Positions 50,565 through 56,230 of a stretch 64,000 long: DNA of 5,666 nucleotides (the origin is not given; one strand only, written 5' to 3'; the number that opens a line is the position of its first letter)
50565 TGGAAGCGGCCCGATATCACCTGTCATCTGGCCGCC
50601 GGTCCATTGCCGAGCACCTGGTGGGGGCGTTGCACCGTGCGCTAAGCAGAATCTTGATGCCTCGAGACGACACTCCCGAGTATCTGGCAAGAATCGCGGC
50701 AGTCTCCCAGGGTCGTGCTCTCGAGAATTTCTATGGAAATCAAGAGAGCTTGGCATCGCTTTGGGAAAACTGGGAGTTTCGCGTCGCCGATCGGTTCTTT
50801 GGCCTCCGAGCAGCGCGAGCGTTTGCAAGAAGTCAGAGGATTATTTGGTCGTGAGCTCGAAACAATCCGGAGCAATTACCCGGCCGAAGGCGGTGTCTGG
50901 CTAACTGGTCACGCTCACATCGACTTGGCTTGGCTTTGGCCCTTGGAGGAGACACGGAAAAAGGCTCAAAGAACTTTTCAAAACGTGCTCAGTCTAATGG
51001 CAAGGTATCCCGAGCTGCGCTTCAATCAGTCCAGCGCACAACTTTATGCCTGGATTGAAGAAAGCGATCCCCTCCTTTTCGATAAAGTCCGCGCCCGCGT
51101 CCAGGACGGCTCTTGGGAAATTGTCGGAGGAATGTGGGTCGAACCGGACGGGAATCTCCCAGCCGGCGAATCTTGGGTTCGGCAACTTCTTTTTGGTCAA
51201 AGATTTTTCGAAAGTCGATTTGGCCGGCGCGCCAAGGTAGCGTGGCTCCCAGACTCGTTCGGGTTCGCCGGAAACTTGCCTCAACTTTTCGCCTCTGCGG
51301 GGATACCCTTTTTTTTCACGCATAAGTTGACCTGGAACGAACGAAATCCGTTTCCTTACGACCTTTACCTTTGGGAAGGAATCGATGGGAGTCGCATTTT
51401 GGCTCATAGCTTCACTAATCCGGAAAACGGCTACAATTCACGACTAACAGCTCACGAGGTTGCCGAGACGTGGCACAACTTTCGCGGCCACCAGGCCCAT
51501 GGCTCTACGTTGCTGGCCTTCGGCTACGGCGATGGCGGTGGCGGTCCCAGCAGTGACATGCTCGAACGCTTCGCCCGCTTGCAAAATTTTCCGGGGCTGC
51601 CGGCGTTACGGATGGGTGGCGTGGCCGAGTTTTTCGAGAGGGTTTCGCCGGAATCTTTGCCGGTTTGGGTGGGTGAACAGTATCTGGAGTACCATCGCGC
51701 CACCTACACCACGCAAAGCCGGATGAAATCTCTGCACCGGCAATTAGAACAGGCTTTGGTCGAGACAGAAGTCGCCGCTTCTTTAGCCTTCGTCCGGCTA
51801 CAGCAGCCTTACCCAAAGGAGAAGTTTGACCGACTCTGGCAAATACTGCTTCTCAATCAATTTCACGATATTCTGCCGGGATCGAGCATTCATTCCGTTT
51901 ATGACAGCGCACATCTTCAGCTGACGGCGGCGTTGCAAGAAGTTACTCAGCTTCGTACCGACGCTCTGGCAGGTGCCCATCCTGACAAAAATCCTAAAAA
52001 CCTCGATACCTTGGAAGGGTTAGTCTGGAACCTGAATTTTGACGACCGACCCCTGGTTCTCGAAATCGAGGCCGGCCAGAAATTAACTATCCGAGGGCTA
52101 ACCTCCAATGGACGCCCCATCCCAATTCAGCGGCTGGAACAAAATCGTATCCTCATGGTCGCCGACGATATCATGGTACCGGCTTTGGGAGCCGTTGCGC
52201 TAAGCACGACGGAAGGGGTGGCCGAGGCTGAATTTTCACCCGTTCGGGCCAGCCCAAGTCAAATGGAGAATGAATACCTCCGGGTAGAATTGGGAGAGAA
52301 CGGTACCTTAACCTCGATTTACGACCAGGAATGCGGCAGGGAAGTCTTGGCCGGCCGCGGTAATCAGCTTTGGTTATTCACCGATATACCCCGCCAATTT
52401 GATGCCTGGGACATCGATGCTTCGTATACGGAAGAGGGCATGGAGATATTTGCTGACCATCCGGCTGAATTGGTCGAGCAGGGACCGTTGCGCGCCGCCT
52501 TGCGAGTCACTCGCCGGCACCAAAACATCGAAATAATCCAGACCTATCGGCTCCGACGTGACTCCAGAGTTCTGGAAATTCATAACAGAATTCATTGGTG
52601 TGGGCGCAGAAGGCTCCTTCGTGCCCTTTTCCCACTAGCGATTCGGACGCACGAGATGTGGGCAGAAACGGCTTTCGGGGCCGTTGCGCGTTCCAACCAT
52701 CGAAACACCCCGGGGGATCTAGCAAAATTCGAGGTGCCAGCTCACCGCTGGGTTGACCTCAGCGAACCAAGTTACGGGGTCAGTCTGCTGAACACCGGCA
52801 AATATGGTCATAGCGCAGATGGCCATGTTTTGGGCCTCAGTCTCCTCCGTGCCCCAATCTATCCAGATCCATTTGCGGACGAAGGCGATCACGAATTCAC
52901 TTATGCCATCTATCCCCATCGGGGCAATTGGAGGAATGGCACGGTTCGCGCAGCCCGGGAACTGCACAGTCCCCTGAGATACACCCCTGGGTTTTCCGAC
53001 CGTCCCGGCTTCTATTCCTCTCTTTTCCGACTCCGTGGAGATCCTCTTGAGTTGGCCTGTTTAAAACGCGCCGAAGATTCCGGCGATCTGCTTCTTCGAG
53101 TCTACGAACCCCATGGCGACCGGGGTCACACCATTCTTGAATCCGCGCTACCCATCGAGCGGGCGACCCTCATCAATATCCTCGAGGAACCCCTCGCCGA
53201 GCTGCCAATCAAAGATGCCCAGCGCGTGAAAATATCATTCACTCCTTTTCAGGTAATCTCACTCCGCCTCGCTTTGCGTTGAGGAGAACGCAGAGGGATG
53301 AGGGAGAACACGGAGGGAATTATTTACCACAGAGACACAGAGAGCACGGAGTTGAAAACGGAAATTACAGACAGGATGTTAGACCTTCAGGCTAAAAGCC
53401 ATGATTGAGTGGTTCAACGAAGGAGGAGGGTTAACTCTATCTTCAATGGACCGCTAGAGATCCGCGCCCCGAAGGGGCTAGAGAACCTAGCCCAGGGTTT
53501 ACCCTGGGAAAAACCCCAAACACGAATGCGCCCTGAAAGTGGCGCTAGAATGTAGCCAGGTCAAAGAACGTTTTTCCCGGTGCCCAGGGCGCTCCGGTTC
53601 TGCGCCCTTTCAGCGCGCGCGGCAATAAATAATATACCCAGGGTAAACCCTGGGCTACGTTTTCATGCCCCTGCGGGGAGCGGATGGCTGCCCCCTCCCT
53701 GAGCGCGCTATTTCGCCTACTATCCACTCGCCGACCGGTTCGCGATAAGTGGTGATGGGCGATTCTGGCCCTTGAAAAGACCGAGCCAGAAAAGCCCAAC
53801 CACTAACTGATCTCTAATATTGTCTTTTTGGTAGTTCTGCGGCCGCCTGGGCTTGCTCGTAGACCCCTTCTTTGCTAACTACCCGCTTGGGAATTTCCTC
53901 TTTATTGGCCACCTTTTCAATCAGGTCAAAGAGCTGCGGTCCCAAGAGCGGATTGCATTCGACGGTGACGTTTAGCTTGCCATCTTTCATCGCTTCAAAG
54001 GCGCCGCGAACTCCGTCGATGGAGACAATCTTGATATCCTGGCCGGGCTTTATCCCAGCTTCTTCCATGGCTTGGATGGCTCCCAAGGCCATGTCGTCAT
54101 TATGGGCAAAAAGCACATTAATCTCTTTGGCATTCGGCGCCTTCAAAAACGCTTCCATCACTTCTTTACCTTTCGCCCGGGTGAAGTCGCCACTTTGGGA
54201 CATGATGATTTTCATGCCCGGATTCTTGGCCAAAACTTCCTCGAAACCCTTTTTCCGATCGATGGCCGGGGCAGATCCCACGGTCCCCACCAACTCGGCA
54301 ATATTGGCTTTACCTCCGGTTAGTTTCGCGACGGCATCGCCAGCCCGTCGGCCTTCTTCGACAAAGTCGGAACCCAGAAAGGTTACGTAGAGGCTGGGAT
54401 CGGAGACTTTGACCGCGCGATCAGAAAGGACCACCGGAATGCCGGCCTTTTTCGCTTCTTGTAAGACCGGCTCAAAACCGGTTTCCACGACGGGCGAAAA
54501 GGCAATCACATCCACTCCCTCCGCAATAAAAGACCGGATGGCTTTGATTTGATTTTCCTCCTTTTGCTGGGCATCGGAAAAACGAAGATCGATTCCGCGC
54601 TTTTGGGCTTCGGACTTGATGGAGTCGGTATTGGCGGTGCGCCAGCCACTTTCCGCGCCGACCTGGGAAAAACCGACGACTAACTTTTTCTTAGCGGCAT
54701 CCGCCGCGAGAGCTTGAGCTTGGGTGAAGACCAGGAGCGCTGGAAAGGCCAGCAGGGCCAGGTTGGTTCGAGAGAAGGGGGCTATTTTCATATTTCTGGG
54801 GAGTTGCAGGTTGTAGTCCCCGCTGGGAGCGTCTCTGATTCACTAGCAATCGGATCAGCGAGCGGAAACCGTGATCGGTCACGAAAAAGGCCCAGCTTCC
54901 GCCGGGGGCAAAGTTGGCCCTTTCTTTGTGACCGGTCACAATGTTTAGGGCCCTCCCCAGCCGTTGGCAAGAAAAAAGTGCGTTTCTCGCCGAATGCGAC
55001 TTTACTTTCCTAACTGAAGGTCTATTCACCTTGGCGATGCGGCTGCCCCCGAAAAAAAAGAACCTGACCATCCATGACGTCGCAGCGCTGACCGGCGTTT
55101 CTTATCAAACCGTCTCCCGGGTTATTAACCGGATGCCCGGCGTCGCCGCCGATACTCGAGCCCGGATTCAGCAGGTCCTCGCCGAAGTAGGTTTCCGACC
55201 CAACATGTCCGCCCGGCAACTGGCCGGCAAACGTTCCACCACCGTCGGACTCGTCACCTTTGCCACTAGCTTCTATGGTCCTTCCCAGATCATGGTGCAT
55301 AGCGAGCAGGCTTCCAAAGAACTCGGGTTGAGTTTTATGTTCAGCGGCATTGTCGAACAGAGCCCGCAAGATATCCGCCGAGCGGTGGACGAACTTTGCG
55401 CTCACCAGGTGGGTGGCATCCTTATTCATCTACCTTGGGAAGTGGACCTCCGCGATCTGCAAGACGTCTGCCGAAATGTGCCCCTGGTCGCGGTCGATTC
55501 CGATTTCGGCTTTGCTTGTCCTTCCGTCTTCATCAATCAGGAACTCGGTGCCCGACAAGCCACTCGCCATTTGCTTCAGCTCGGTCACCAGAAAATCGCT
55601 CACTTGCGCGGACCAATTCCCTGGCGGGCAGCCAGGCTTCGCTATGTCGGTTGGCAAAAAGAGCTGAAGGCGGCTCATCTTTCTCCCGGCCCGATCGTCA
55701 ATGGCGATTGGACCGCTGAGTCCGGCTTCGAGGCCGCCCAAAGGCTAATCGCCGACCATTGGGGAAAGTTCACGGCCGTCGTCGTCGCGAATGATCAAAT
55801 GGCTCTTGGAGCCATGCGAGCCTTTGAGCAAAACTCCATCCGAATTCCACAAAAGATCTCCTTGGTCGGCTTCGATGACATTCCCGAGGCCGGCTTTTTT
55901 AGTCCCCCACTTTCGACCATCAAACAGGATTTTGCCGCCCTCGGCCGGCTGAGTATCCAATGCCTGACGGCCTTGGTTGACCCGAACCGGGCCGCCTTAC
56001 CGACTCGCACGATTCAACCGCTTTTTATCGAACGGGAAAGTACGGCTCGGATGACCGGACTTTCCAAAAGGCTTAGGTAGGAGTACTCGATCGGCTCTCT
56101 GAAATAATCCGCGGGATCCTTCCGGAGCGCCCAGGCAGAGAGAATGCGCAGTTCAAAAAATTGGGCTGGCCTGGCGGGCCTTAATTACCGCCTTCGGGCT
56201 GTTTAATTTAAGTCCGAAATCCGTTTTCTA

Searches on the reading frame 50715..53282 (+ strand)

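Call 28: search_protein_families(library=pfam, proteins=[window:50715-53282:+], max_evalue=0.00001)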
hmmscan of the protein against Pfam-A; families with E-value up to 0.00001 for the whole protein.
window:50715-53282:+ (855 aa): 4 families
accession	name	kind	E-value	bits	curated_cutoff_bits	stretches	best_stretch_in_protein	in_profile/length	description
PF01074.27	Glyco_hydro_38N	-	1.4e-84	284.2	25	1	61-312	2-257/270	Glycosyl hydrolases family 38 N-terminal domain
PF07748.19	Glyco_hydro_38C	-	5.6e-61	206.8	25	1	517-719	1-205/206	Glycosyl hydrolases family 38 C-terminal domain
PF09261.16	Alpha-mann_mid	-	9.3e-26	90.2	31.1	1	325-418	1-93/96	Alpha mannosidase middle domain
PF17677.7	Glyco_hydro38C2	-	1.2e-12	48.2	22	1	780-849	4-71/72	Glycosyl hydrolases family 38 C-terminal beta sandwich domain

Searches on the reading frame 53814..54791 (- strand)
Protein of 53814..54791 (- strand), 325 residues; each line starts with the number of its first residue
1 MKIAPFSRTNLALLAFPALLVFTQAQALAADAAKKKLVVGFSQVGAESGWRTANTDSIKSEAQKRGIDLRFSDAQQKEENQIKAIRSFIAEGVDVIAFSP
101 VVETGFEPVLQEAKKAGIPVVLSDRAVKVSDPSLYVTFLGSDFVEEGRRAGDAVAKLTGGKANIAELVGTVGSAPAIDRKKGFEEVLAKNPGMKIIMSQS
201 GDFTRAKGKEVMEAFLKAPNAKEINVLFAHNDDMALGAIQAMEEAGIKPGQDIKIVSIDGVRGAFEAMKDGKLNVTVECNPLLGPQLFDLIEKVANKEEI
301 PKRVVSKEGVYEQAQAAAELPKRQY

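Call 28: search_protein_families(library=pfam, proteins=[window:53814-54791:-], max_evalue=0.00001)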
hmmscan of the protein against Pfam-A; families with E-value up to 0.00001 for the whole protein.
window:53814-54791:- (325 aa): 3 families
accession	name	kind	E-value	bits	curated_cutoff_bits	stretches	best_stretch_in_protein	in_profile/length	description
PF13407.12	Peripla_BP_4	-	7.2e-50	170.4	35.1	1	39-281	1-239/258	Periplasmic binding protein domain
PF00532.27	Peripla_BP_1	-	1.4e-12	48.1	22.2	1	56-305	21-272/281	Periplasmic binding proteins and sugar binding domain of LacI family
PF13377.12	Peripla_BP_3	-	8.5e-08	32.9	26.5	1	165-261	13-113/167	Periplasmic binding protein-like domain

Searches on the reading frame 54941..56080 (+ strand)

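Call 18: search_protein_families(library=pfam, proteins=[window:54941-56080:+], max_evalue=0.00001)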
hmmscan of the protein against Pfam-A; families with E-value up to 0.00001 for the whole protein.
window:54941-56080:+ (379 aa): 4 families
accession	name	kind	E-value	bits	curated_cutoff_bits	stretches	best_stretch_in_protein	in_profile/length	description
PF13377.12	Peripla_BP_3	-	7.5e-31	107.9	26.5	1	209-368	2-167/167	Periplasmic binding protein-like domain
PF00532.27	Peripla_BP_1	-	3.4e-18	66.6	22.2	1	122-350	24-265/281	Periplasmic binding proteins and sugar binding domain of LacI family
PF00356.27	LacI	-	2e-16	60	27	1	43-88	1-46/46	Bacterial regulatory proteins, lacI family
PF13407.12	Peripla_BP_4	-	3.3e-13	50.2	35.1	1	122-317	21-222/258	Periplasmic binding protein domain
